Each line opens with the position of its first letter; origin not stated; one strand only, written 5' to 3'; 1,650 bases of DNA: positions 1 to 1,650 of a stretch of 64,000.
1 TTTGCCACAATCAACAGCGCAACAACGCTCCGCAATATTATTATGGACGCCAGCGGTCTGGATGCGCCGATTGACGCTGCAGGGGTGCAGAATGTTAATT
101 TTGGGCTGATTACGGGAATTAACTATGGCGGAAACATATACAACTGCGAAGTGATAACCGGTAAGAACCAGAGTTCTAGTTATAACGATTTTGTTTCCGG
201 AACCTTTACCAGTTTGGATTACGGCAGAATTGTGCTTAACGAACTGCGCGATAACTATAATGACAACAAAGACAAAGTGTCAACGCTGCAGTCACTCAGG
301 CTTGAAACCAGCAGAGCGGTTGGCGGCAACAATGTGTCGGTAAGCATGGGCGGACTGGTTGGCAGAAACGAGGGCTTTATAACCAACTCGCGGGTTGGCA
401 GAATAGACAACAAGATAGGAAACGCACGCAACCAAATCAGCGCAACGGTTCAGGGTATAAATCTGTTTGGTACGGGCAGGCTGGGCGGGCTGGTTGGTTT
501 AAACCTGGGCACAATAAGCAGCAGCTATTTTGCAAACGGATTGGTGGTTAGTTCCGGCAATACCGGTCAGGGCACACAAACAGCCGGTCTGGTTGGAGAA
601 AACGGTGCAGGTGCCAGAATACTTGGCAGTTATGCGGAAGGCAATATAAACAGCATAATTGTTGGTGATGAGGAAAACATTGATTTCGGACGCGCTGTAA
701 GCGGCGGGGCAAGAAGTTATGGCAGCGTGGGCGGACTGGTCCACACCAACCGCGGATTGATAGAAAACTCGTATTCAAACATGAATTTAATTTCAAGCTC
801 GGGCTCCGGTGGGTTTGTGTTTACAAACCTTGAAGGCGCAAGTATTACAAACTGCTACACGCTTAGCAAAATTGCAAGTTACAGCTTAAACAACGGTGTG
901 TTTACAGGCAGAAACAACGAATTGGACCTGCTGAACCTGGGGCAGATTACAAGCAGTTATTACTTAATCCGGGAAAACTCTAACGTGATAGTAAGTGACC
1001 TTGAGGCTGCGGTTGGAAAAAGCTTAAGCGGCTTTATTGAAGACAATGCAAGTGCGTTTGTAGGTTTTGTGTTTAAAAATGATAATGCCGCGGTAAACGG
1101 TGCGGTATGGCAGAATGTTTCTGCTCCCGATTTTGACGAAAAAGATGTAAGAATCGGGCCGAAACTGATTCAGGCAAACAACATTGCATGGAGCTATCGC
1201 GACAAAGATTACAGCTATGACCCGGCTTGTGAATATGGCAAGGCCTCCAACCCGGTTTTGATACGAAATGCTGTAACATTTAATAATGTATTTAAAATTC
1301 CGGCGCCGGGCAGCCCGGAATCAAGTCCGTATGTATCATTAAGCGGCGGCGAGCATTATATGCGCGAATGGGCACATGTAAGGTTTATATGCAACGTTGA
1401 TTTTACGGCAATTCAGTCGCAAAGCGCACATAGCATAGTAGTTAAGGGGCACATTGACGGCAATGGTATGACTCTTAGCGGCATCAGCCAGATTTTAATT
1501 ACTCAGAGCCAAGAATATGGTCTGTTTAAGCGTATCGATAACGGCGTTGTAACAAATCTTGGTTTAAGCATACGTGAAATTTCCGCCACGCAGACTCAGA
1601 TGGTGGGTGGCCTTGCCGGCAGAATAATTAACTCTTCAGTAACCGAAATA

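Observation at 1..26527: Tandem locus of three giant GLUG-type solenoid envelope proteins (>8,700 codons, 41% of the window)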

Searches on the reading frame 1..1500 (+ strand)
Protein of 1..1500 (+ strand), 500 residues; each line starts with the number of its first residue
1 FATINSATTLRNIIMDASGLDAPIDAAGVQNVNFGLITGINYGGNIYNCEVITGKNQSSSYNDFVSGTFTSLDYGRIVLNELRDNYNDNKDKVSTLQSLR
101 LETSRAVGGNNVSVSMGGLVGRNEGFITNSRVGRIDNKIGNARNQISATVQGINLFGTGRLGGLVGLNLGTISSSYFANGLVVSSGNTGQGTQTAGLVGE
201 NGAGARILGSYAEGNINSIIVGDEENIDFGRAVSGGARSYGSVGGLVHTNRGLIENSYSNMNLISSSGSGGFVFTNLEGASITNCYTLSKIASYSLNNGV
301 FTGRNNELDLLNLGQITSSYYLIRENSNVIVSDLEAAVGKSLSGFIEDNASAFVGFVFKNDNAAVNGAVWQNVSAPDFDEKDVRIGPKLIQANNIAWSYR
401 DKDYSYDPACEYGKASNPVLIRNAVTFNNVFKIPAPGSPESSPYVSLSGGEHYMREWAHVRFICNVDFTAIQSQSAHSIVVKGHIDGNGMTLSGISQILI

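Call 19: find_related_loci(query=window:1-1500:+, collection=genome_contigs, flank=10000)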
Query window:1-1500:+ (500 aa) in genome_contigs; peptide patterns used: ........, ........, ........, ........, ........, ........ (x = any residue, [..] = any of these).
39 stretches matched a pattern, but none encodes a relative of the query by tblastn (E <= 1e-3).

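Call 20: find_related_loci(query=window:1-1500:+, collection=metagenome_contigs, flank=10000)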
Query window:1-1500:+ (500 aa) in metagenome_contigs; peptide patterns used: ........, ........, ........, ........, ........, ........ (x = any residue, [..] = any of these).
105 stretches matched a pattern, but none encodes a relative of the query by tblastn (E <= 1e-3).
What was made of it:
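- Tried and rejected: Upstream of the window. find_related_loci with window:1-1500 found nothing in genome_contigs or metagenome_contigs (calls 19, 20).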
